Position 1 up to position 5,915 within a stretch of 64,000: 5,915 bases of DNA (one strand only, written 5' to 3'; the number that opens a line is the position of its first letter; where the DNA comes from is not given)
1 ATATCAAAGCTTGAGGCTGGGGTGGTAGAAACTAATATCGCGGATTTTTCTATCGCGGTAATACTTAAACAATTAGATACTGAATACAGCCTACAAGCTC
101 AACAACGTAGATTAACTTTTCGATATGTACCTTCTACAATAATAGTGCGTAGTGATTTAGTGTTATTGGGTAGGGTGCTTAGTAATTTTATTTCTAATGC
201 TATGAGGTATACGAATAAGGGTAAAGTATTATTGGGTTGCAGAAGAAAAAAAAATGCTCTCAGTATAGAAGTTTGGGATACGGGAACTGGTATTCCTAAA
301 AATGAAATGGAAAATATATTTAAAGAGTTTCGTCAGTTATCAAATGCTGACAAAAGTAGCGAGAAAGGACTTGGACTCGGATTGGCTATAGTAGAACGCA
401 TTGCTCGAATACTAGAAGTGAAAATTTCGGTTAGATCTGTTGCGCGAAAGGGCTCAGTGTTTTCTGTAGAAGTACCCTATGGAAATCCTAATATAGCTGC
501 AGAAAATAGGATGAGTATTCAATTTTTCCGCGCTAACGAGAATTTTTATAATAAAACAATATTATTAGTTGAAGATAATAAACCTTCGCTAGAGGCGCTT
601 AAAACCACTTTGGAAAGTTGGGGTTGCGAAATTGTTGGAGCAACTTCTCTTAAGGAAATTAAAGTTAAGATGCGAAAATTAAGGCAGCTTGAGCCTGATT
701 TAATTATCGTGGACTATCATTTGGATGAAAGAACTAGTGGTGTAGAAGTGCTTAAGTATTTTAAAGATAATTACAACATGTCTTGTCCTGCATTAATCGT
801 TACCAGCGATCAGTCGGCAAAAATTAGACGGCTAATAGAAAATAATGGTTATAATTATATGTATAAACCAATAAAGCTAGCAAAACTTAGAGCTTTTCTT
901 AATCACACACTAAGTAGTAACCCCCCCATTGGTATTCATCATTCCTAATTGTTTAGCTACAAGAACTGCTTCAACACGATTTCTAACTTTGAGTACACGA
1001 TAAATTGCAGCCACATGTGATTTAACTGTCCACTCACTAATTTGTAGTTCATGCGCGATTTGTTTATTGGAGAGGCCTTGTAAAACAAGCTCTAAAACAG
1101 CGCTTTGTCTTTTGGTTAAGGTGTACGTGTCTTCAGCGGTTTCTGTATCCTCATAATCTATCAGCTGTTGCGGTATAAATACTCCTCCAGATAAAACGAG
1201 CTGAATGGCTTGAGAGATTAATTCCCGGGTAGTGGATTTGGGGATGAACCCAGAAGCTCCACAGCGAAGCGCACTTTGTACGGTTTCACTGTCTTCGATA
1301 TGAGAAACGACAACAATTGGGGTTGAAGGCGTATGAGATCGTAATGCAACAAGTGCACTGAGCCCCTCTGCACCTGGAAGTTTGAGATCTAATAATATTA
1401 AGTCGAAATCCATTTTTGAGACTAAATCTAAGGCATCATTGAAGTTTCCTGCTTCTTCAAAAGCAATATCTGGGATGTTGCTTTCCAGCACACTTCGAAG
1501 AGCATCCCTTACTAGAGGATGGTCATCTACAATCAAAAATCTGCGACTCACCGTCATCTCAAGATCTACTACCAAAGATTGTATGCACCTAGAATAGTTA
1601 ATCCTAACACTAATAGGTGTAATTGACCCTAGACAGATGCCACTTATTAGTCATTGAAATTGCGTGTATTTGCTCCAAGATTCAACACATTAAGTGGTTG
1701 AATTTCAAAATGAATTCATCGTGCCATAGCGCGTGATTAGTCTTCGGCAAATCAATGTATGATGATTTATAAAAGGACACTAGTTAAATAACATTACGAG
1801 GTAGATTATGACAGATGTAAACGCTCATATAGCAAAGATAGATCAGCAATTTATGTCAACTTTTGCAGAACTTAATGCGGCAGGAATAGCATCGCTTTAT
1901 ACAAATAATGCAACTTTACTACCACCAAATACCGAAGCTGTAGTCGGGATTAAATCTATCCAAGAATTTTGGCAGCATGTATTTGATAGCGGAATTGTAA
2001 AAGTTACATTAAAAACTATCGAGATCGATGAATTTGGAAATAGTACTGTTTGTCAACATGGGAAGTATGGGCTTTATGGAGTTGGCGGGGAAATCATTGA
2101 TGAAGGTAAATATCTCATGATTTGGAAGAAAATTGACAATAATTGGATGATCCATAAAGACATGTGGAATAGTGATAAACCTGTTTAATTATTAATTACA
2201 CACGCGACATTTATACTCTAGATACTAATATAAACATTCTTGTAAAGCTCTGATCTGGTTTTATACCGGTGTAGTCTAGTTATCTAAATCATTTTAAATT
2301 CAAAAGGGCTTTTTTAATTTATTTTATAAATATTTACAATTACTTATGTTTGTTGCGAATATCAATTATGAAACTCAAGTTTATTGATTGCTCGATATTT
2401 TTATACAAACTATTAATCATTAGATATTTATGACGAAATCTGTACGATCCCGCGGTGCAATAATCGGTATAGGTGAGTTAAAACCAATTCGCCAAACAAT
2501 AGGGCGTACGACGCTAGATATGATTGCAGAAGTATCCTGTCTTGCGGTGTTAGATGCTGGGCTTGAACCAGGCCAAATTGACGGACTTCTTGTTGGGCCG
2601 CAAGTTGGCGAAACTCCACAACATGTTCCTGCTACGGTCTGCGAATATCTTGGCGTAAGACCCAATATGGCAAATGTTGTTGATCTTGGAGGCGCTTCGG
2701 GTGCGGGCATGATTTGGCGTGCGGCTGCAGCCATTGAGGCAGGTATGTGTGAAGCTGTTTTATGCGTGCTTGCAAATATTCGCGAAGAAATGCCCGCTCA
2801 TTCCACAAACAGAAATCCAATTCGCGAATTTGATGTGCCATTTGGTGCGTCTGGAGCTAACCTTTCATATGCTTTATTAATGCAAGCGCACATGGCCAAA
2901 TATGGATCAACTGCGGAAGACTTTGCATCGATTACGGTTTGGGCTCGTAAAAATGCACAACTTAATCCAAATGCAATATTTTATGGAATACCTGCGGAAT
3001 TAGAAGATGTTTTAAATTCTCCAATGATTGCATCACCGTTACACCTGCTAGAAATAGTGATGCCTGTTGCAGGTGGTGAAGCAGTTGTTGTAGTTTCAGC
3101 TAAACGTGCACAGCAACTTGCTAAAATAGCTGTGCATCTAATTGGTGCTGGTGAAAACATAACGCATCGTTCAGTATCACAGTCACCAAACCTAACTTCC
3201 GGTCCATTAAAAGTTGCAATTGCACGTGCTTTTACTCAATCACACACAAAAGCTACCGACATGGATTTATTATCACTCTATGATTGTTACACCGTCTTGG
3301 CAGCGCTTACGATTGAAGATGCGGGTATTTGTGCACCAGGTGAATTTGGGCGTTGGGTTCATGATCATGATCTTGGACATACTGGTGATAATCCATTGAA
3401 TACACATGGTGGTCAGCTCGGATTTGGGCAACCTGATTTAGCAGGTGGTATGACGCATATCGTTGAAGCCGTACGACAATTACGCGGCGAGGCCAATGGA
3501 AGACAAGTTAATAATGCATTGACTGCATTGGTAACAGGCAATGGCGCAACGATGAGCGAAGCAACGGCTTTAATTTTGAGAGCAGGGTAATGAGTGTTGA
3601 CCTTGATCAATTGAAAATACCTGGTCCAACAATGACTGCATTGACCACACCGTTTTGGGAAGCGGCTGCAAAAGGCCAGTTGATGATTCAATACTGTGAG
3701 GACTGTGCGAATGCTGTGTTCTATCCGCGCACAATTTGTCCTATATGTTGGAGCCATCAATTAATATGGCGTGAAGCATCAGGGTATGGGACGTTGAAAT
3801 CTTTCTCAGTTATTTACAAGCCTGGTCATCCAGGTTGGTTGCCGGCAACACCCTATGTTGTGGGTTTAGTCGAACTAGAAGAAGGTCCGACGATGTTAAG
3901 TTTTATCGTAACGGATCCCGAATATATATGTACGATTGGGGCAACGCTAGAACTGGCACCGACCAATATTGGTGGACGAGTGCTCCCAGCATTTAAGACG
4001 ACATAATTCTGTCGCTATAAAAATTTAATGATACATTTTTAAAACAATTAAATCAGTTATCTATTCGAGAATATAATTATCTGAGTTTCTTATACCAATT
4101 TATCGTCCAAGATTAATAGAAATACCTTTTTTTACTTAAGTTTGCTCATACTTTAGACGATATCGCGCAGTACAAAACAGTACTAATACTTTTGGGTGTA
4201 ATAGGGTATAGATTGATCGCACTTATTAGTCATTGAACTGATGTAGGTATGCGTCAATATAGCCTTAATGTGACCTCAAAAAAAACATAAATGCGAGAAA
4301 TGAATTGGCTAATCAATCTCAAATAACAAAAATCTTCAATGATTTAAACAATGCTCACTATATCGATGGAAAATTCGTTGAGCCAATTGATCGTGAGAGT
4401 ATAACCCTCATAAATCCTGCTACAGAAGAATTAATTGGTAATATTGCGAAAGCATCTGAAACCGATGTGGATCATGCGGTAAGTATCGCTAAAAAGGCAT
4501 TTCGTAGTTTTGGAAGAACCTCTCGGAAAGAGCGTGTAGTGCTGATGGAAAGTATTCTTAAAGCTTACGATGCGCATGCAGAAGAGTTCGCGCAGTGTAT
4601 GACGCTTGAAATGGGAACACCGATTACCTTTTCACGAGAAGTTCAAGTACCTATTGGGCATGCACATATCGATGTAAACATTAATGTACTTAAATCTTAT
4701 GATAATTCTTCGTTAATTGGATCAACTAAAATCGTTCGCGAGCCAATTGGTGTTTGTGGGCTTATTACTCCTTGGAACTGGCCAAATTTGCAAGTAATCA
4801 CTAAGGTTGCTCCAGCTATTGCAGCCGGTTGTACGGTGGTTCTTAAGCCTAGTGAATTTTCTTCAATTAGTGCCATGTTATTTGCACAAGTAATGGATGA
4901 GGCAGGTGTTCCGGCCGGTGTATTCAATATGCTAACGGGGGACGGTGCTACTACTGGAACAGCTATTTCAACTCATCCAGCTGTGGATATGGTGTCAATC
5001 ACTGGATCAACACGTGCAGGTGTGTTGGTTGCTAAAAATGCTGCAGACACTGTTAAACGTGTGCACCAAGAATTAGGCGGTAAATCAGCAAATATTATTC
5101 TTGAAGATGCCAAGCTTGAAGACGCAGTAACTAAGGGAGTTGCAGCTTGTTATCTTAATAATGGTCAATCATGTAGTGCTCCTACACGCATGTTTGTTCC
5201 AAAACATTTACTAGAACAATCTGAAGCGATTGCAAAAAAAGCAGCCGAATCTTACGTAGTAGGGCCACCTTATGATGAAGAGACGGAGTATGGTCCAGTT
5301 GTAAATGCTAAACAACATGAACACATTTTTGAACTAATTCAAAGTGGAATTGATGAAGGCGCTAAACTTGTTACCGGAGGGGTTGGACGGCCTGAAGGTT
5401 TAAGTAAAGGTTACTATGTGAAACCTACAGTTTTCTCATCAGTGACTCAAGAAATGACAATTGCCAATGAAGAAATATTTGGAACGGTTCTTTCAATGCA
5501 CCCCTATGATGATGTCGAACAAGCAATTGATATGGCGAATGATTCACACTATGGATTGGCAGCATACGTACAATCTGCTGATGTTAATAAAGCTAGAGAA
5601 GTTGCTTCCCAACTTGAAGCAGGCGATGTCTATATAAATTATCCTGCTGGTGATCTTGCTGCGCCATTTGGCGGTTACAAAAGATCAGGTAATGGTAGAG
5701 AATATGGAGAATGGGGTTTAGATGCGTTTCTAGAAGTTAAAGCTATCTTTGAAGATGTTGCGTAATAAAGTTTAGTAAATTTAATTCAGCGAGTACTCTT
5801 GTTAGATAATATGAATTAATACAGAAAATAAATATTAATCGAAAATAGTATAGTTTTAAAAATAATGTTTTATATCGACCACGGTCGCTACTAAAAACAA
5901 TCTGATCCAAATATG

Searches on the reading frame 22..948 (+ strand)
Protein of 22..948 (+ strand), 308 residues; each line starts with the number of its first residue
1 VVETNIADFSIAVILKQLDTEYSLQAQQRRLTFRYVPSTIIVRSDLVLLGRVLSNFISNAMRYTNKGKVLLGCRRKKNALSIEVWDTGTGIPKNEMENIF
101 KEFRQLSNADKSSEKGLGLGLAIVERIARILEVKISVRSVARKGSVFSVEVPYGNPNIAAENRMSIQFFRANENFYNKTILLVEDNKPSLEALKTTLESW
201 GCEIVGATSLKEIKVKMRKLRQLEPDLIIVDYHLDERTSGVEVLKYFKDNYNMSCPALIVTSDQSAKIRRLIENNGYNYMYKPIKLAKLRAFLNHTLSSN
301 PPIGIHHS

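Call 21: search_protein_families(library=ncbifam, proteins=[window:22-948:+], max_evalue=1e-8)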
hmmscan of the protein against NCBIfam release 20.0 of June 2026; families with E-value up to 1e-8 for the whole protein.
window:22-948:+ (308 aa): 65 families (the best 25 are shown)
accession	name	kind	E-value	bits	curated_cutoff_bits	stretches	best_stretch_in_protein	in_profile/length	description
NF041832.1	near_NosP_CTERM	subfamily_domain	2.9e-98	329.4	400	1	2-296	74-369/370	NahK/ErcS family hybrid sensor histidine kinase/response regulator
NF041831.1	NO_HK_NahK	exception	2.8e-74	250.6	1500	1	2-297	560-854/854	hybrid sensor histidine kinase/response regulator NahK/ErcS'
TIGR02956.1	TMAO_torS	equivalog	1.5e-37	129.2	676.5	1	26-299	554-822/967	TMAO reductase system sensor histidine kinase/response regulator TorS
NF041947.1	LuxQ_Vibrio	equivalog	3.4e-37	127.8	1200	1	7-295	543-837/843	quorum-sensing autoinducer 2 sensor kinase/phosphatase LuxQ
NF008302.0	PRK11091.1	equivalog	5e-35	120.9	838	1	10-297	357-643/779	aerobic respiration two-component sensor histidine kinase ArcB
NF038297.2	hybrid_HK_HrmK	equivalog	4.4e-34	118.1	725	1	44-293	348-604/607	hybrid histidine kinase/response regulator HrmK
NF011874.0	PRK15347.1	equivalog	4.5e-27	94.5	852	1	24-155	486-616/921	two component system sensor kinase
NF046044.1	PnpS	equivalog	5.3e-27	94.8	400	1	3-152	239-390/390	two-component system histidine kinase PnpS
NF008099.0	PRK10841.1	equivalog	7.5e-26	90.1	920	1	34-245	569-764/949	two-component system sensor histidine kinase RcsC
NF008318.0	PRK11107.1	equivalog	5e-25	87.7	890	1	43-296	403-649/920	two-component sensor histidine kinase BarA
NF047874.1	MASE3_PAS_HK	subfamily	2.6e-24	86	560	1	40-155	511-627/655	MASE3 domain-containing sensor histidine kinase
NF045901.1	HisKinLetSLeg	equivalog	6.1e-24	84.1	1650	1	36-297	398-645/906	two-component system sensor histidine kinase LetS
NF041735.1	hist_kin_RppB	equivalog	5e-23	81.6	400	1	36-152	320-438/438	two-component system sensor histidine kinase RppB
TIGR02966.1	phoR_proteo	equivalog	1.2e-22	80.4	334.2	1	9-150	189-332/333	phosphate regulon sensor histidine kinase PhoR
NF008543.0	PRK11466.1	equivalog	2.3e-22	78.7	982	1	44-251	557-752/914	TMAO reductase system sensor histidine kinase/response regulator TorS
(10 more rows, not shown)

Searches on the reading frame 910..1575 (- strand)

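Call 57: search_protein_families(library=pfam, proteins=[window:910-1575:-], max_evalue=0.001)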
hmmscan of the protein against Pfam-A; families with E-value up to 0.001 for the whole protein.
window:910-1575:- (221 aa): 5 families
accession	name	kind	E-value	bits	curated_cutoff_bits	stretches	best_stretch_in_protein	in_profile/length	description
PF00072.30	Response_reg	-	9.3e-26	90.6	30.2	1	14-124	2-110/111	Response regulator receiver domain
PF00196.25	GerE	-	5.6e-20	71.2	23.5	1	152-207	2-57/57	Bacterial regulatory proteins, luxR family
PF08281.18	Sigma70_r4_2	-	2e-07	31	25.7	1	153-189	11-48/54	Sigma-70, region 4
PF04545.22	Sigma70_r4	-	0.0003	20.7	24.1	0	152-191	4-44/50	Sigma-70, region 4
PF14493.12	HTH_40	-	0.00082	20.1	27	0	160-192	5-37/89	Helix-turn-helix domain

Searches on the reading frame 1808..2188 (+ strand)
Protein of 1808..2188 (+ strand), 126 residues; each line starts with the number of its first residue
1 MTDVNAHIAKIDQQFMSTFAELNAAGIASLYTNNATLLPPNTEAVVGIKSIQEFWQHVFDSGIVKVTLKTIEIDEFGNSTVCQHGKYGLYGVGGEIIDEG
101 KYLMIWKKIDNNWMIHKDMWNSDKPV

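Call 57: search_protein_families(library=pfam, proteins=[window:1808-2188:+], max_evalue=0.001)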
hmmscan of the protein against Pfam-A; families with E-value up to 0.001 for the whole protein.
window:1808-2188:+ (126 aa): 3 families
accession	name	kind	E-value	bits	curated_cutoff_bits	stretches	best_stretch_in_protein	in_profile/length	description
PF14534.12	DUF4440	-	1.7e-10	41.7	25.2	1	8-115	1-107/107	Domain of unknown function (DUF4440)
PF02136.26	NTF2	-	1.9e-05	25.5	21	1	13-74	7-67/116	Nuclear transport factor 2 (NTF2) domain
PF12680.13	SnoaL_2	-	4.2e-05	24.5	27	1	13-77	2-64/102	SnoaL-like domain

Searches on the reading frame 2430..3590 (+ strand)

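Call 21: search_protein_families(library=ncbifam, proteins=[window:2430-3590:+], max_evalue=1e-8)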
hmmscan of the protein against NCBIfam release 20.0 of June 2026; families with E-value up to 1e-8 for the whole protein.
window:2430-3590:+ (386 aa): 16 families
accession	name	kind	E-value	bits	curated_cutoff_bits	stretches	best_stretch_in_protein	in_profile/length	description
NF004811.0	PRK06158.1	subfamily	2.7e-80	270.2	421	1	2-383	3-378/384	acetyl-CoA acetyltransferase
NF006010.0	PRK08142.1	subfamily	1.4e-70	238.1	462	1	4-377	2-376/388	thiolase domain-containing protein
NF005892.0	PRK07855.1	subfamily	2.7e-58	197.7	469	1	4-384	3-388/390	lipid-transfer protein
NF004720.0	PRK06064.1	subfamily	1.4e-53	182.1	420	1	9-375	4-380/389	thiolase domain-containing protein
NF053570.1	AcCoTHIOL_METTL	equivalog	8.2e-46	156.6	600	1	10-375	5-376/385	acetyl-CoA acetyltransferase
NF006102.0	PRK08256.1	subfamily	4e-36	124.9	436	1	8-369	4-377/394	lipid-transfer protein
NF004715.0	PRK06059.1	equivalog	1.7e-35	122.8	424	1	25-373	20-388/399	lipid-transfer protein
NF009228.0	PRK12578.1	subfamily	5.6e-34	117.4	485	1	7-383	3-385/387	thiolase domain-containing protein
NF004810.0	PRK06157.1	equivalog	2e-32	112.8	403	1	1-373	1-383/400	acetyl-CoA acetyltransferase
NF053628.1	BnzsclthlBbsBGT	equivalog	2.5e-31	108.9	750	1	11-379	9-378/389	benzoylsuccinyl-CoA thiolase subunit BbsB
NF004982.0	PRK06365.1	equivalog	8.4e-31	107.4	695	2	69-243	80-258/430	thiolase domain-containing protein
NF005704.0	PRK07516.1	subfamily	3.2e-30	105.4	412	1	24-372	18-374/389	thiolase domain-containing protein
NF004721.0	PRK06065.1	equivalog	1.1e-25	90.3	455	1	5-384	8-392/393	thiolase domain-containing protein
NF006180.0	PRK08313.1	subfamily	3.1e-25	88.8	514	1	7-372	4-371/389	thiolase domain-containing protein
NF004722.0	PRK06066.1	equivalog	3.6e-21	75.6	516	1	148-369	147-368/385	thiolase domain-containing protein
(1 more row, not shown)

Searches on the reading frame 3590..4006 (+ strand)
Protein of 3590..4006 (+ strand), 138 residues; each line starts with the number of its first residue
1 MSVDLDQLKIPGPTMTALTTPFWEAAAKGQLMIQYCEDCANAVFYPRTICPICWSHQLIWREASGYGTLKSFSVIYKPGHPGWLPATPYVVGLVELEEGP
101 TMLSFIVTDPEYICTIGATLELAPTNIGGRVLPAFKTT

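Call 57: search_protein_families(library=pfam, proteins=[window:3590-4006:+], max_evalue=0.001)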
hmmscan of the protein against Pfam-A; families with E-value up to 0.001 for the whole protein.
window:3590-4006:+ (138 aa): 2 families
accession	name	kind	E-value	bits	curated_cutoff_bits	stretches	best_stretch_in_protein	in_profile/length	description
PF01796.24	OB_ChsH2_C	-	6.5e-16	58.5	27.1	1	60-122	1-62/65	ChsH2, C-terminal OB-fold domain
PF12172.15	zf-ChsH2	-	3.9e-11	43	23.2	1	23-58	1-36/37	ChsH2, rubredoxin-like zinc ribbon domain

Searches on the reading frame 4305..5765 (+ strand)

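Call 21: search_protein_families(library=ncbifam, proteins=[window:4305-5765:+], max_evalue=1e-8)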
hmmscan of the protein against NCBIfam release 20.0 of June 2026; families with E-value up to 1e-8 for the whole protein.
window:4305-5765:+ (486 aa): 39 families (the best 25 are shown)
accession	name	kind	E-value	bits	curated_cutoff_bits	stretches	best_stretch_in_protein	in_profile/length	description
TIGR01804.1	BADH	equivalog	2.1e-125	418.9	668.6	1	19-479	1-467/467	betaine-aldehyde dehydrogenase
TIGR02299.1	HpaE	equivalog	7e-123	410.8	638.35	1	17-481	2-474/488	5-carboxymethyl-2-hydroxymuconate semialdehyde dehydrogenase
NF010000.0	PRK13473.1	subfamily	5.9e-117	391.2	615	1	17-482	4-471/475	aminobutyraldehyde dehydrogenase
NF009725.0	PRK13252.1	equivalog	2.1e-116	389.2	593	1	16-482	7-478/488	betaine-aldehyde dehydrogenase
NF045736.1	PaDhStyDRhodo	equivalog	1.9e-115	386.1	800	1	18-481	5-475/479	phenylacetaldehyde dehydrogenase StyD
NF045735.1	PaDhStyDPseudo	equivalog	3.1e-110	369.1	850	1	15-481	2-479/483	phenylacetaldehyde dehydrogenase StyD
TIGR04284.1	aldehy_Rv0768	hypoth_equivalog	7.6e-108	361.5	775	1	18-483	3-478/480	aldehyde dehydrogenase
TIGR03216.1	OH_muco_semi_DH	equivalog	4.6e-107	358.6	693.25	1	18-481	3-477/481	2-hydroxymuconic semialdehyde dehydrogenase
TIGR01780.1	SSADH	subfamily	1.7e-103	346.9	646.35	1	36-479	2-448/448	succinate-semialdehyde dehydrogenase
NF042993.1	AlphKGSA_gudD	equivalog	9.1e-100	334.7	770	1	17-482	5-479/481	alpha-ketoglutaric semialdehyde dehydrogenase GucD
NF007497.0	PRK10090.1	equivalog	1.5e-99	333.9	500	1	16-482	7-476/480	aldehyde dehydrogenase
NF007352.0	PRK09847.1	equivalog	2.3e-99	333.1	850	1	14-482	18-490/495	aldehyde dehydrogenase PuuC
NF050026.1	AcaldDHExaC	equivalog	2.4e-96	323.4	900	1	16-481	16-491/503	acetaldehyde dehydrogenase ExaC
NF052305.1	DioxValDhHalo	equivalog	3.6e-96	322.9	750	1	16-484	5-482/483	2,5-dioxovalerate dehydrogenase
NF006916.0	PRK09407.1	equivalog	1.3e-93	314.4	521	1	28-482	31-491/526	succinic semialdehyde dehydrogenase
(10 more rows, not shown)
